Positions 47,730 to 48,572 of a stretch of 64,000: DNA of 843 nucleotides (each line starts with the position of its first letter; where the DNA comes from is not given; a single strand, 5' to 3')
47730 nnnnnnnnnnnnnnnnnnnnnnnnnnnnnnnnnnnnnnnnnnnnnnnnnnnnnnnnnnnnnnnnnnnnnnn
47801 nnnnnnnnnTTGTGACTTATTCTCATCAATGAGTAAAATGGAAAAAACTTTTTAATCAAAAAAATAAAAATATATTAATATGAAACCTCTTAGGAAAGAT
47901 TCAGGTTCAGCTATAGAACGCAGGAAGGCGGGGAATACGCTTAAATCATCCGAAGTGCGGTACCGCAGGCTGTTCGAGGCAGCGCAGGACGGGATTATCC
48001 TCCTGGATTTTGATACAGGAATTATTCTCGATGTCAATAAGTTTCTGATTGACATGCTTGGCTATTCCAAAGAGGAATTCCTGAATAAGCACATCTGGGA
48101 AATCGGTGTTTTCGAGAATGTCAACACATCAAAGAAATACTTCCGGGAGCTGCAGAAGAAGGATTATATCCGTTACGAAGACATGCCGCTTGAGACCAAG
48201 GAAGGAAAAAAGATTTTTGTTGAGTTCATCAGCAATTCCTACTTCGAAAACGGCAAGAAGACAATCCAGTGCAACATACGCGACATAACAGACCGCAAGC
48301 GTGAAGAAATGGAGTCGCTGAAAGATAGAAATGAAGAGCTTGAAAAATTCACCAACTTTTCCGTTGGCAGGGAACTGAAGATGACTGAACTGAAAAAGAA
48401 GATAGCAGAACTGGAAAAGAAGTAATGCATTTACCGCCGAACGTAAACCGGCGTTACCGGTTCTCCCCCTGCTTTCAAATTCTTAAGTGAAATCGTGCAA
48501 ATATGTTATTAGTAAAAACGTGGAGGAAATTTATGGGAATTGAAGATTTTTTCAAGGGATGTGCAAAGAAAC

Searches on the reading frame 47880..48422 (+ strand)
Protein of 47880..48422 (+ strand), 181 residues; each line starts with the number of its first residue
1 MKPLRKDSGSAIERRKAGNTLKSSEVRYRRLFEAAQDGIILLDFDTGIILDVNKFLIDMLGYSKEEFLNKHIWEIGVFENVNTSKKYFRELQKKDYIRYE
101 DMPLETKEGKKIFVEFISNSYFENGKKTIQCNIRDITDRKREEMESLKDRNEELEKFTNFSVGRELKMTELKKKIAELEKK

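Call 85: search_protein_families(library=pfam, proteins=[window:47880-48422:+], max_evalue=0.001)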
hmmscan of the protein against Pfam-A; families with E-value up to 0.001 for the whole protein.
window:47880-48422:+ (181 aa): 3 families
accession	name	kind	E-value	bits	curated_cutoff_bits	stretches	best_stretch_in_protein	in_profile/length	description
PF13426.13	PAS_9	-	1.9e-12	47.8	27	1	37-138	2-103/103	PAS domain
PF13188.13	PAS_8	-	8.8e-10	38.6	21.8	1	27-73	2-44/65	PAS domain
PF00989.32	PAS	-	1.3e-07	32.1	22.6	1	27-136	2-113/113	PAS fold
